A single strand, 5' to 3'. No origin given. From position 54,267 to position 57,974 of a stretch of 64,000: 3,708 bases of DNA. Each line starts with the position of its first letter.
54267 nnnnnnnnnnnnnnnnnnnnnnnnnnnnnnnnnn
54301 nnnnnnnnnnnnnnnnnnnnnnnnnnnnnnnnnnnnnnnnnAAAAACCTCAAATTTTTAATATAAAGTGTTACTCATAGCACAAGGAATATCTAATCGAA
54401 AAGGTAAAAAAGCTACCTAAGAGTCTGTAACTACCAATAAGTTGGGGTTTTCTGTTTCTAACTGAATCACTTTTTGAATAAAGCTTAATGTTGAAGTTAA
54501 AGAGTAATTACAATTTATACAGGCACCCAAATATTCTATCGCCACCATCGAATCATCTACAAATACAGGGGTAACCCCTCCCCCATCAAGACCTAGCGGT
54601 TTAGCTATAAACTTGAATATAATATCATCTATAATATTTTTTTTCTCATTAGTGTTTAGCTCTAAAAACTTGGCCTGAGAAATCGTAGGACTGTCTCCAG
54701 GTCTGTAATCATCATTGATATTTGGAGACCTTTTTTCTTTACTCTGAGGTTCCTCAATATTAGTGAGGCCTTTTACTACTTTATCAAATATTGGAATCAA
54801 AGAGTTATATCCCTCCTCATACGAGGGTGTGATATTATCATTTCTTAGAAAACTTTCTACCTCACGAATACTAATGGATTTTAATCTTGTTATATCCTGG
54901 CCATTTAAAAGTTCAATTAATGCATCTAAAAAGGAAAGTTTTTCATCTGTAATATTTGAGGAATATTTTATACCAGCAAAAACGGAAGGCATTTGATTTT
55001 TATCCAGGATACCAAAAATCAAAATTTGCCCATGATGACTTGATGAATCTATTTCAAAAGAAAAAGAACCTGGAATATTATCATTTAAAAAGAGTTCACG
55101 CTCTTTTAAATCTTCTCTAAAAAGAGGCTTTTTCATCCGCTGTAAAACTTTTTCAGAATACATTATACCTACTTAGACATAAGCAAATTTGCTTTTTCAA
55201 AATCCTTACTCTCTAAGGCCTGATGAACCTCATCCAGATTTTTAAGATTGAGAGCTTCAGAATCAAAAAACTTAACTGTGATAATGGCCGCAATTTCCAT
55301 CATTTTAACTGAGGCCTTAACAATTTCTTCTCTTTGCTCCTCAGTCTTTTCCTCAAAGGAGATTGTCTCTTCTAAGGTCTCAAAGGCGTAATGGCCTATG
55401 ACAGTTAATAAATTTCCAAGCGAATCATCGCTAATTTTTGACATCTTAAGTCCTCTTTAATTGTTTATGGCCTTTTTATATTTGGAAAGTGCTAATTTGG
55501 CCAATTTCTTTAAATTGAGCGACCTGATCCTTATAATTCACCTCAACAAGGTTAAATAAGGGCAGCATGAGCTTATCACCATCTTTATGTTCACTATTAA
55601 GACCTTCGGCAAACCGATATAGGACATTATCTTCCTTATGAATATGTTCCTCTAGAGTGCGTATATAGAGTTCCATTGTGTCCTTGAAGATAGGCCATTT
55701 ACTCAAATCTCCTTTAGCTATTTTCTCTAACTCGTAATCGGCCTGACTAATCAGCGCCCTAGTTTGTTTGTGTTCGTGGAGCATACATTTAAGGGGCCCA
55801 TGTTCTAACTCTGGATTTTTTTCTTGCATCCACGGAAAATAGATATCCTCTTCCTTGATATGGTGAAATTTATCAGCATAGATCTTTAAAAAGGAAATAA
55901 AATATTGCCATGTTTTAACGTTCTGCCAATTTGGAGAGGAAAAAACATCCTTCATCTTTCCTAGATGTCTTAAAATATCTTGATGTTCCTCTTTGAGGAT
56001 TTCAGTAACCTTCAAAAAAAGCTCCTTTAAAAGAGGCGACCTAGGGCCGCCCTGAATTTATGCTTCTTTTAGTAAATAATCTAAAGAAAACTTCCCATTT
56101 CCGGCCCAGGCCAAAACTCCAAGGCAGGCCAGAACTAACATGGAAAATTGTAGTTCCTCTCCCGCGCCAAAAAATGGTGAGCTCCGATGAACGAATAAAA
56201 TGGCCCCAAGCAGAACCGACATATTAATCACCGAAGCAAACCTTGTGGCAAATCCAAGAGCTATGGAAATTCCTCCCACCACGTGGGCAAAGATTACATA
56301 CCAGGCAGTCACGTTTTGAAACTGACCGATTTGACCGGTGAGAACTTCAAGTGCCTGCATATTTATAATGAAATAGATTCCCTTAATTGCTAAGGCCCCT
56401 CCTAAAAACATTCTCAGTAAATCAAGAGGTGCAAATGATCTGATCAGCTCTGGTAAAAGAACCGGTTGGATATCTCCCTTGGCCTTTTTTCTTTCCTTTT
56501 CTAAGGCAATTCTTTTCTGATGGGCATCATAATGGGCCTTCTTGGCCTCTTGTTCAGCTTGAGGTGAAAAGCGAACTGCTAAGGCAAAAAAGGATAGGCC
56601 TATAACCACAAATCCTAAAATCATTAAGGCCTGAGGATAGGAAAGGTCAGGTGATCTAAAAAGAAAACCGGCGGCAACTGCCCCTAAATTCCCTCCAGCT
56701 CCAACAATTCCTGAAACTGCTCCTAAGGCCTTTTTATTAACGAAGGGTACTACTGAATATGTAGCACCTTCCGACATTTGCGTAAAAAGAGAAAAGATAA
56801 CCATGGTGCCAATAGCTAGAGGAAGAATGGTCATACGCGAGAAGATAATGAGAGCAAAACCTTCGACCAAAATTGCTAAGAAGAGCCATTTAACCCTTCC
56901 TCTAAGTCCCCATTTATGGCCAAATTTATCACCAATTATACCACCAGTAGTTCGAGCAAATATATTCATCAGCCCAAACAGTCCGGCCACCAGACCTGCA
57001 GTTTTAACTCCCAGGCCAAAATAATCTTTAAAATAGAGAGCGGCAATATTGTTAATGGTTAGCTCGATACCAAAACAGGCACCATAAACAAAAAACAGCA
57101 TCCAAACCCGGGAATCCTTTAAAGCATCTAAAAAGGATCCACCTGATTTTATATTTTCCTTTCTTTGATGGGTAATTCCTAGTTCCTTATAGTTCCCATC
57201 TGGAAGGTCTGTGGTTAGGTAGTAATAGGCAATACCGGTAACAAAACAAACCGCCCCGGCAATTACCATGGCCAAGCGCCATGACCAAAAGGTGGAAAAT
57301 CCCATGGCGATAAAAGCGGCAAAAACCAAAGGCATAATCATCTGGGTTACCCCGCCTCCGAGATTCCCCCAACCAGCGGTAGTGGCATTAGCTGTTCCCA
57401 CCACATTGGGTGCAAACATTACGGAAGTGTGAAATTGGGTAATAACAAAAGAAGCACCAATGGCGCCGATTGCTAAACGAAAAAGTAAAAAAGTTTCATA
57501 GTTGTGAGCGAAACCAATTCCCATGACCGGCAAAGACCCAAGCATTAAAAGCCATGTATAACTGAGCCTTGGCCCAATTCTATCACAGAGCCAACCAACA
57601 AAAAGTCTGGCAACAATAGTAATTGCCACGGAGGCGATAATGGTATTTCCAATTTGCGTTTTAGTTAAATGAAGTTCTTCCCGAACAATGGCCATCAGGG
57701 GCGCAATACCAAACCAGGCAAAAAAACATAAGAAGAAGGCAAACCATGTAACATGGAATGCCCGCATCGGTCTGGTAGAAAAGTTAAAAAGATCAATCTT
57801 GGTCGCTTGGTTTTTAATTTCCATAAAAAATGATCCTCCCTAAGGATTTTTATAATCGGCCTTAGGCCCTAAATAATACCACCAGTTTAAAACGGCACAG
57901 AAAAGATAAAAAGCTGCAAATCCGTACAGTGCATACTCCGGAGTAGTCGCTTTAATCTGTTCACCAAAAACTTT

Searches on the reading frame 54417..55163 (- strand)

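Call 3: search_protein_families(library=pfam, proteins=[window:54417-55163:-], max_evalue=0.01)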
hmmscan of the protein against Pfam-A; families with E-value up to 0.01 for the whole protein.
window:54417-55163:- (248 aa): 1 family
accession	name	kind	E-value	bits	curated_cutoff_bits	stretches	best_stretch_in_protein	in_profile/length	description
PF01106.22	NifU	-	1.8e-06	28.4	27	1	178-235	1-58/67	NifU-like domain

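Call 4: search_protein_families(library=ncbifam, proteins=[window:54417-55163:-], max_evalue=0.01)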
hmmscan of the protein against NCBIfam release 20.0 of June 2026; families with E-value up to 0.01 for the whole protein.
window:54417-55163:- (248 aa): 1 family
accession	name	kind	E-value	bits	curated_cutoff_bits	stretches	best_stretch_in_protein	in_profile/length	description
TIGR02000.1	NifU_proper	equivalog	0.0024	17.3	273.3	1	165-234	214-278/290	Fe-S cluster assembly protein NifU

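Call 70: search_protein_families(library=pfam, proteins=[window:54417-55160:-], max_evalue=0.1)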
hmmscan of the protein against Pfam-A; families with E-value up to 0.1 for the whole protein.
window:54417-55160:- (247 aa): 1 family
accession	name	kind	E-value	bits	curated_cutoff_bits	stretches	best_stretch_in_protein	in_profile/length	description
PF01106.22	NifU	-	1.8e-06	28.4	27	1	177-234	1-58/67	NifU-like domain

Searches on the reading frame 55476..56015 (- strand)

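Call 3: search_protein_families(library=pfam, proteins=[window:55476-56015:-], max_evalue=0.01)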
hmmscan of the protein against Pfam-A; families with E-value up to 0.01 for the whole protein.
window:55476-56015:- (179 aa): 1 family
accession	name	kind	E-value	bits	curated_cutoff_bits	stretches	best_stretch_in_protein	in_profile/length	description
PF01814.28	Hemerythrin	-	3.2e-17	63.6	25.3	1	4-135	3-126/127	Hemerythrin HHE cation binding domain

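Call 4: search_protein_families(library=ncbifam, proteins=[window:55476-56015:-], max_evalue=0.01)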
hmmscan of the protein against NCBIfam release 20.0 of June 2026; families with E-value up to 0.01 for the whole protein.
window:55476-56015:- (179 aa): 3 families
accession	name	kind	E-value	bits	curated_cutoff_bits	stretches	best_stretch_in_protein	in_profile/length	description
NF008221.0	PRK10992.1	equivalog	9.8e-08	31.7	254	1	51-136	129-216/220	iron-sulfur cluster repair protein YtfE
TIGR03652.1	FeS_repair_RIC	equivalog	5e-06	26.5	204.7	1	7-134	83-214/216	iron-sulfur cluster repair di-iron protein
NF041614.1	FeSrepair_DnrN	equivalog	0.00057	20.2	300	1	51-133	67-151/157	iron-sulfur cluster repair protein DnrN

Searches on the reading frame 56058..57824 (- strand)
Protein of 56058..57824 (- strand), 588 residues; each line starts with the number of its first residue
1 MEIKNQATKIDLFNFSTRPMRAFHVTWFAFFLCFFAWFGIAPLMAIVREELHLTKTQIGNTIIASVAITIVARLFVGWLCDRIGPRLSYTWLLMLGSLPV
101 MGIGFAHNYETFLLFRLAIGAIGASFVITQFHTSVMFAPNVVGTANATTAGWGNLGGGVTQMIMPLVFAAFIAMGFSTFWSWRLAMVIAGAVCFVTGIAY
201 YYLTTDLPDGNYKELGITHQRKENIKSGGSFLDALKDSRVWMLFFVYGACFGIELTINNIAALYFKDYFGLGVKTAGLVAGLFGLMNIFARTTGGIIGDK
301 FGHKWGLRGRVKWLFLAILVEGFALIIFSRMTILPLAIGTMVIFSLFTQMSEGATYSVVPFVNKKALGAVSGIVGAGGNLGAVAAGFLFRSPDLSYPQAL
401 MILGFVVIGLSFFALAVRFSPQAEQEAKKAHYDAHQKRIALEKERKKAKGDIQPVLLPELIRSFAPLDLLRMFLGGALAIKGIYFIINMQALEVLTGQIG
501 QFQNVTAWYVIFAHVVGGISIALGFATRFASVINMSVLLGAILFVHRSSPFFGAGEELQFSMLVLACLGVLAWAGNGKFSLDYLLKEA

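Call 3: search_protein_families(library=pfam, proteins=[window:56058-57824:-], max_evalue=0.01)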
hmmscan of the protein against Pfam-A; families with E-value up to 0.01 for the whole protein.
window:56058-57824:- (588 aa): 3 families
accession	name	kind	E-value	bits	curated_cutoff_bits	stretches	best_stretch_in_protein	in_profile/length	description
PF07690.21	MFS_1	-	3.7e-32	112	33.4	2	27-352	2-312/347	Major Facilitator Superfamily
PF07681.17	DoxX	-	1.3e-09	39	23.6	1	469-547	4-85/85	DoxX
PF04173.18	DoxD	-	0.0026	18.1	22.7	1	509-586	68-145/167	TQO small subunit DoxD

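Call 4: search_protein_families(library=ncbifam, proteins=[window:56058-57824:-], max_evalue=0.01)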
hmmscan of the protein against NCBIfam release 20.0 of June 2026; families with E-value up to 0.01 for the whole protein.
window:56058-57824:- (588 aa): 8 families
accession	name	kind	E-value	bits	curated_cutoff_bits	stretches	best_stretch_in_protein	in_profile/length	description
TIGR00886.1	2A0108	subfamily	2.6e-89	299.9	311.7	1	21-382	1-368/368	NarK family nitrate/nitrite MFS transporter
TIGR00893.1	2A0114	subfamily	5.9e-20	71.6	395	1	41-386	16-364/399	D-galactonate transporter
TIGR00881.1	2A0104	subfamily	2.7e-12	46.4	407.75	2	28-387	2-364/379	phosphoglycerate transporter protein PgtP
NF049980.1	SfMCT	equivalog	3.6e-09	35.8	320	1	49-401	30-373/378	L-lactate MFS transporter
TIGR00891.1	2A0112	subfamily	6.8e-09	35.3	552.9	1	20-121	11-112/405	sialate:H+ symport family MFS transporter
TIGR00710.1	efflux_Bcr_CflA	subfamily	3.8e-06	26.6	200.9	1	44-372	28-334/385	Bcr/CflA family efflux MFS transporter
TIGR00895.1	2A0115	subfamily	0.00047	19.2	418.55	2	15-163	244-393/398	aromatic acid/H+ symport family MFS transporter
NF050144.1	matur_HvfX_fam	equivalog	0.0023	18.1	80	1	502-552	44-94/165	HvfX family Cu-binding RiPP maturation protein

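Call 65: search_protein_representatives(protein=window:56058-57824:-)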
Query: 588 residues. Proteins with E-value up to 0.001 (for the whole library): 4315; up to 1e-10: 2145; up to 1e-30: 602. The best 150 are listed.
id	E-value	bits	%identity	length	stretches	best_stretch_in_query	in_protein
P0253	1.8e-237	806.2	66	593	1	1-585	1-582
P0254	2.3e-181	620.9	67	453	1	1-431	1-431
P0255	7.8e-172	589.5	63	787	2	177-452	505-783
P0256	2.8e-140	485.3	65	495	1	20-349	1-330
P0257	9.6e-140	483.5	55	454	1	6-443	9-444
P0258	1.4e-127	443.3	48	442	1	7-434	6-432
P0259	2.1e-126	439.5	69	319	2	5-143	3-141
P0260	2.0e-121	423.0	68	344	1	20-304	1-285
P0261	5.2e-119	415.1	64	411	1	1-297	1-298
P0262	1.7e-117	410.1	51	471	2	6-390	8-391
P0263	2.2e-114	399.8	48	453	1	7-421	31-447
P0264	9.0e-114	397.8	58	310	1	6-308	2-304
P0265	1.5e-112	393.7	71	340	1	127-382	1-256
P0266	7.9e-111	388.0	46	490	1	4-419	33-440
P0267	1.6e-108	380.4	50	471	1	4-431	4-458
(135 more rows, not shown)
